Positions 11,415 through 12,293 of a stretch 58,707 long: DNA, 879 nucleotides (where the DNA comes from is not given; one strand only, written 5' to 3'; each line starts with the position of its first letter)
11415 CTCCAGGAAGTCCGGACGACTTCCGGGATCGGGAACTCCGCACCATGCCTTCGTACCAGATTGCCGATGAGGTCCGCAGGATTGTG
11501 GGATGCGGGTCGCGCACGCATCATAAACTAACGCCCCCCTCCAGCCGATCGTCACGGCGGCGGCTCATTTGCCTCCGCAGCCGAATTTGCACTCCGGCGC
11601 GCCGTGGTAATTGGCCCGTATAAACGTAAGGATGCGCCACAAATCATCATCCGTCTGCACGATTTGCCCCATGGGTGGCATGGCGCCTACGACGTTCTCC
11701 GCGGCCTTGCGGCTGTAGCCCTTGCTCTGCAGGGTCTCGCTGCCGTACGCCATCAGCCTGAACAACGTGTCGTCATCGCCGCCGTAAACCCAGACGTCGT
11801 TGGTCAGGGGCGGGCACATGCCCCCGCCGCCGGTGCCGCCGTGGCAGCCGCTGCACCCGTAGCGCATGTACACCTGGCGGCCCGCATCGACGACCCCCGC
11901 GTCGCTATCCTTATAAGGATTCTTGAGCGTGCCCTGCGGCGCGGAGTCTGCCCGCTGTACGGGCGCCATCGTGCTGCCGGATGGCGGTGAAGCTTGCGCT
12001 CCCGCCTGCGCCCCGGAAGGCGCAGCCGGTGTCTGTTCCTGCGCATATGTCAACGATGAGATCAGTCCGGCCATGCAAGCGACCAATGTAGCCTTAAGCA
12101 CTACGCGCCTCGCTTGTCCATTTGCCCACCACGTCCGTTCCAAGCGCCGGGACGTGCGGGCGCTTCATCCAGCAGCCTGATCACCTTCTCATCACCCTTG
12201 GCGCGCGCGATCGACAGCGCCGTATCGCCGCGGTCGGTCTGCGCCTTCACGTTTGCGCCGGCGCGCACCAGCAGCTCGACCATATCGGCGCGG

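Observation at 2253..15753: Lanthanide-type xoxF heads a long gene string with a non-canonical accessory set: candidate undescribed lanthanide/metal acquisition and handling system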

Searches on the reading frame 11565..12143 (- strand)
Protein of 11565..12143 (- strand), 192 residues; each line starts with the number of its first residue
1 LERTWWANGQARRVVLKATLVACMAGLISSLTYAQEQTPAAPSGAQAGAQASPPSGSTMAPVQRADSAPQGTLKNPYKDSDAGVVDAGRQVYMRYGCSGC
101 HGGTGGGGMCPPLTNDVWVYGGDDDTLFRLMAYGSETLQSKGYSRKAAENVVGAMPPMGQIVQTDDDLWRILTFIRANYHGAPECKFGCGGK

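Call 3: search_protein_families(library=pfam, proteins=[window:11565-12143:-], max_evalue=0.01)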
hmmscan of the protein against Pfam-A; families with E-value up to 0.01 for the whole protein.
window:11565-12143:- (192 aa): 2 families
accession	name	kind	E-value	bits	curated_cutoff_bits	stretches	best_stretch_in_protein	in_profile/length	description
PF13442.11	Cytochrome_CBB3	-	2.4e-10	41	27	1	85-175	3-68/68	Cytochrome C oxidase, cbb3-type, subunit III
PF00034.26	Cytochrom_C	-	2.3e-06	29.3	21.3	1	86-176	2-87/90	Cytochrome c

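Call 4: search_protein_families(library=ncbifam, proteins=[window:11565-12143:-], max_evalue=0.01)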
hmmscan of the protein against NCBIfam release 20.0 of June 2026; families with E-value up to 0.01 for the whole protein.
window:11565-12143:- (192 aa): 4 families
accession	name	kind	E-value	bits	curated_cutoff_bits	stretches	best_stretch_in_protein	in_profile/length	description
TIGR03872.1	cytochrome_MoxG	equivalog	1.3e-10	41.6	147.8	1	72-183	32-126/133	cytochrome c(L), periplasmic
TIGR00782.1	ccoP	equivalog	1.4e-08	34.4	179.95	1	78-135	196-255/285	cytochrome-c oxidase, cbb3-type subunit III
NF011054.0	PRK14486.1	equivalog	2.4e-08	33.8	447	1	68-178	199-290/294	putative bifunctional cbb3-type cytochrome c oxidase subunit II/cytochrome c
TIGR04494.1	c550_PedF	equivalog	2.6e-05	24.1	122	1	73-177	39-129/133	cytochrome c-550 PedF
